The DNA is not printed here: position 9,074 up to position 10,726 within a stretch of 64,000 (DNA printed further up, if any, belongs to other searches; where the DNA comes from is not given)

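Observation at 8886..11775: Tight four-gene operon: Zn-ribbon-like protein, 450-aa amidohydrolase-fold protein, Cys-rich 97-aa protein, exported DNase I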

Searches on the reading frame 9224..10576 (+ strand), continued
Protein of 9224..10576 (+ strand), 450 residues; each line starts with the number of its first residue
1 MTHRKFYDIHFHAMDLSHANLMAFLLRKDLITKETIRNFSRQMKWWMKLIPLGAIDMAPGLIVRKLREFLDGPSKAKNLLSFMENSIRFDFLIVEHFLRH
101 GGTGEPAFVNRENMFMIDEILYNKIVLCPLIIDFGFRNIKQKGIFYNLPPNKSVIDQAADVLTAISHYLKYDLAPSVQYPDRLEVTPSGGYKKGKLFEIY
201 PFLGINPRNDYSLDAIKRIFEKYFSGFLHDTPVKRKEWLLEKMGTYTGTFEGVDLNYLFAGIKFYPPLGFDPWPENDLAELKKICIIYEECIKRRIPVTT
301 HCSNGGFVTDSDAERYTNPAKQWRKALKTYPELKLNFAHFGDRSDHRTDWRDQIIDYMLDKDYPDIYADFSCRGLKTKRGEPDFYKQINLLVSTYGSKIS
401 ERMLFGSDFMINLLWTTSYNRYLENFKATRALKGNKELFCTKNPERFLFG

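Call 37: search_protein_families(library=pfam, proteins=[L094:9404-10177:+, L094:10298-11128:+, L094:11293-11742:+, L001:5991-8645:+, L001:3897-4334:+], max_evalue=0.1)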
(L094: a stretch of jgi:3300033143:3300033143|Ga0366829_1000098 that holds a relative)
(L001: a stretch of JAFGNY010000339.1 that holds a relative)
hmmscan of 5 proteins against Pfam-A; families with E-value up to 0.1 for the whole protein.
L094:9404-10177:+ (257 aa): 4 families
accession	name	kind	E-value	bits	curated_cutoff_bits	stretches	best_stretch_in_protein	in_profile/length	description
PF06195.18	DUF996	-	0.0089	16.7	31.3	1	17-89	31-104/138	Protein of unknown function (DUF996)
PF00571.33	CBS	-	0.013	16.3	24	0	203-254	7-54/57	CBS domain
PF01566.24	Nramp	-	0.033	13.7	29.8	1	15-76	199-260/357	Natural resistance-associated macrophage protein-like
PF02509.19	Rota_NS35_C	-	0.097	12.8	27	0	133-183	61-109/173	Rotavirus non-structural protein 35, C-terminal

L094:10298-11128:+ (276 aa): 1 family
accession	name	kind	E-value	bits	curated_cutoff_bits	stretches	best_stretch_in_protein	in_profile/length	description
PF03372.29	Exo_endo_phos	-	1.1e-14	55.1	24.5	1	27-266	1-225/225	Endonuclease/Exonuclease/phosphatase family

L094:11293-11742:+ (149 aa): 0 families

L001:5991-8645:+ (885 aa): 3 families
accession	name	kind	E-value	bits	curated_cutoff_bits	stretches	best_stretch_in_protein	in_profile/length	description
PF01364.23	Peptidase_C25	-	1.6e-48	166.2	23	1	267-663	1-374/374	Peptidase family C25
PF08126.16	Propeptide_C25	-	5e-25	88.3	22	1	46-235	9-198/205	Propeptide_C25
PF22581.1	CIMIP3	-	0.019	15.4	27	1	529-574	16-60/76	Ciliary microtubule inner protein 3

L001:3897-4334:+ (145 aa): 0 families

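Call 45: predict_structure(alignment_id=A5)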
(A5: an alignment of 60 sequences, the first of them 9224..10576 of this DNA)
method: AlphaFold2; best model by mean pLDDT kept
length: 450 residues; sequences in the alignment: 60
mean_pLDDT: 84.4   pTM: 0.86
mean pLDDT of the five models: 84.4, 83.1, 82.6, 82.4, 81.3
residues with pLDDT >= 90: 265; 70-90: 90; 50-70: 73; < 50: 22
segments of 3 or more residues with pLDDT < 50: 62-68
pLDDT, mean of each block of 10 residues (from residue 1): 89 67 55 51 56 49 48 64 81 95 90 94 97 72 62 85 94 92 87 88 92 94 94 96 87 88 94 96 98 98 85 94 98 97 90 98 96 56 82 93 93 82 90 94 97
secondary structure, 60 per line:
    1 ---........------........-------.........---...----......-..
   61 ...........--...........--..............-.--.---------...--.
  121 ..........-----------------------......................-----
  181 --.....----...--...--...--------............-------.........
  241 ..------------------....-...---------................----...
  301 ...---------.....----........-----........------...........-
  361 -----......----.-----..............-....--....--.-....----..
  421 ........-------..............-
elements in order: E4-11 H18-25 H33-41 H52-57 H59-71 H74-84 H87-100 E115-117 E120-130 H154-170 E171-175 E183-187 E197-199 E202-204 H213-224 H232-242 E261-264 H278-293 E298-303 H313-317 H322-329 E335-342 H349-359 E366-371 H383-395 H397-400 E403-406 H411-414 H419-428 H436-449

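Call 47: fold_search(model_id=the predicted structure, library=pdb)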
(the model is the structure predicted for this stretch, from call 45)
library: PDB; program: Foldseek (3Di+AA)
matches with E <= 10: 1157; with E <= 0.001: 42
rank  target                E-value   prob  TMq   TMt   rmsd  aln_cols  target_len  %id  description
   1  3jze_B                1.8e-05  1.00  0.35  0.44   7.6       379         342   13  1.8 Angstrom resolution crystal structure of dihydroorotase (pyrC) from Salmonella enterica subsp. enterica serovar Ty (released 2009-09-29)
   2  6e6i_F                3.5e-05  1.00  0.33  0.42   9.4       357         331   13  Crystal structure of 4-methyl HOPDA bound to LigY from Sphingobium sp. strain SYK-6 (released 2019-01-30)
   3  5vn5_A                4.3e-05  1.00  0.33  0.42   9.1       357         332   14  Crystal structure of LigY from Sphingobium sp. strain SYK-6 (released 2017-09-27)
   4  1xge_A                5.6e-05  1.00  0.35  0.44   7.4       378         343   12  Dihydroorotase from Escherichia coli: Loop Movement and Cooperativity between subunits (released 2005-04-26)
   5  3pnu_B                6.6e-05  1.00  0.30  0.39   7.0       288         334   15  2.4 Angstrom Crystal Structure of Dihydroorotase (pyrC) from Campylobacter jejuni. (released 2010-12-01)
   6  2z25_A                7.4e-05  1.00  0.34  0.43   7.6       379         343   12  Thr110Val dihydroorotase from E. coli (released 2007-10-09)
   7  1j79_A                8.7e-05  1.00  0.35  0.44   7.6       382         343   12  Molecular Structure of Dihydroorotase: A Paradigm for Catalysis Through the Use of a Binuclear Metal Center (released 2001-06-20)
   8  2z28_A                9.6e-05  1.00  0.34  0.43   7.9       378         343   12  Thr109Val dihydroorotase from E. coli (released 2007-10-09)
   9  3mjm_A                1.1e-04  1.00  0.35  0.44   7.5       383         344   12  His257Ala mutant of dihydroorotase from E. coli (released 2011-03-02)
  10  1j79_B                1.1e-04  1.00  0.34  0.43   7.6       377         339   12  Molecular Structure of Dihydroorotase: A Paradigm for Catalysis Through the Use of a Binuclear Metal Center (released 2001-06-20)
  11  2z26_B                1.2e-04  1.00  0.36  0.46   7.2       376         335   12  Thr110Ala dihydroorotase from E. coli (released 2007-10-09)
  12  2z24_A                1.2e-04  1.00  0.34  0.43   7.7       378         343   12  Thr110Ser dihydroorotase from E. coli (released 2007-10-09)
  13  2z2a_A                1.4e-04  1.00  0.35  0.44   7.6       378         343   12  Thr109Gly dihydroorotase from E. coli (released 2007-10-09)
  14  2z29_A                1.5e-04  1.00  0.34  0.43   7.5       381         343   12  Thr109Ala dihydroorotase from E. coli (released 2007-10-09)
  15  6uvz_D                1.7e-04  1.00  0.28  0.47   5.0       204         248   16  Amidohydrolase 2 from Bifidobacterium longum subsp. infantis (released 2020-02-26)
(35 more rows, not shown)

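Call 55: search_protein_families(library=phrogs, proteins=[window:9224-10576:+], max_evalue=0.1)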
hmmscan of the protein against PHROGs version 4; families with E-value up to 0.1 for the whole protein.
window:9224-10576:+ (450 aa): 0 families

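Call 64: find_encoding_contigs(protein=P0003, flank=3000, max_places=2)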
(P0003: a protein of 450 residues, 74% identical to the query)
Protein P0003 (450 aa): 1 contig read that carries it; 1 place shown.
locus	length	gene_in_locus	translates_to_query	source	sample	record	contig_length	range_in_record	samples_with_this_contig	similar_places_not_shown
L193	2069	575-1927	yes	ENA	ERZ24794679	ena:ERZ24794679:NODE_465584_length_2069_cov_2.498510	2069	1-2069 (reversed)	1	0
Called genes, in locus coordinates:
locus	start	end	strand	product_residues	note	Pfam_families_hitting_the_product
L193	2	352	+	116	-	?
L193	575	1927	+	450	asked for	PF04909:Amidohydro_2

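Call 72: search_solved_structures(query=A5, max_evalue=1, show_alignments=2)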
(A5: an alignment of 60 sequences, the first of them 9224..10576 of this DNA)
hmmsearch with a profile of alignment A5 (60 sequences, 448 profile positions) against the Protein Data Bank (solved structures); distinct sequences matched with E-value up to 1: 1.
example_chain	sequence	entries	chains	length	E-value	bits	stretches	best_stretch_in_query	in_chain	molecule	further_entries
1vpy_A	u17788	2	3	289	0.16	13.8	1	342-395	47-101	PROTEIN (hypothetical protein EF0366) | hypothetical protein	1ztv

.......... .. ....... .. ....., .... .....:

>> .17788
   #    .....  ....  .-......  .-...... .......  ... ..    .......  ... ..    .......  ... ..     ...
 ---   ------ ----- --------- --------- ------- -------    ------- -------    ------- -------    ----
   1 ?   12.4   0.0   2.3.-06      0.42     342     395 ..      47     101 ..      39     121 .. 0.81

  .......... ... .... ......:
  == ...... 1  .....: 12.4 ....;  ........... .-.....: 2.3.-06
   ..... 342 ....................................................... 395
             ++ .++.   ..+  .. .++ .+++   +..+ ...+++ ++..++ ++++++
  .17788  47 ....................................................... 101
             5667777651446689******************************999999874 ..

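Call 83: search_protein_families(library=pfam, alignment_id=A9, max_evalue=0.00001)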
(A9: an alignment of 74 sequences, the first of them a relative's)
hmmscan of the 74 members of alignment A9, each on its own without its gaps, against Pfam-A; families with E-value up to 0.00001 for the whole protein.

A. member 1, L004:4269-5123:+ (284 aa): 1 family
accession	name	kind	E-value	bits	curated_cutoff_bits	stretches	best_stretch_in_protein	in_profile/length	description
PF00809.28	Pterin_bind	-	4.3e-73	246.4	25.5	1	23-263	1-244/244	Pterin binding enzyme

B. families by the number of members that match (of 74 scanned): 109 families (the first 25 are shown)
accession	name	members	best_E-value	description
PF07670.19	Gate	2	1.6e-50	Nucleoside recognition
PF00005.33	ABC_tran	2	4.9e-40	ABC transporter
PF01370.27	Epimerase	2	3.1e-22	NAD dependent epimerase/dehydratase family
PF13304.12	AAA_21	2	3.4e-13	AAA domain, putative AbiEii toxin, Type IV TA system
PF02463.25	SMC_N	2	9e-09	RecF/RecN/SMC N terminal domain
PF25390.1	WD40_RLD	1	3.5e-210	RCC1-like domain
PF00221.24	Lyase_aromatic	1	4.8e-203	Aromatic amino acid lyase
PF00415.24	RCC1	1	8.4e-186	Regulator of chromosome condensation (RCC1) repeat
PF13540.12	RCC1_2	1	5.9e-149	Regulator of chromosome condensation (RCC1) repeat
PF07944.18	Beta-AFase-like_GH127_cat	1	1.7e-123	Beta-L-arabinofuranosidase, GH127 catalytic domain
PF02719.21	Polysacc_synt_2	1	7.7e-117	Polysaccharide biosynthesis protein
PF00425.24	Chorismate_bind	1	4.6e-97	chorismate binding enzyme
PF07385.18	Lyx_isomer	1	7.4e-96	D-lyxose isomerase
PF00496.27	SBP_bac_5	1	1.3e-94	Bacterial extracellular solute-binding proteins, family 5 Middle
PF00591.27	Glycos_transf_3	1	8.9e-90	Glycosyl transferase family, a/b domain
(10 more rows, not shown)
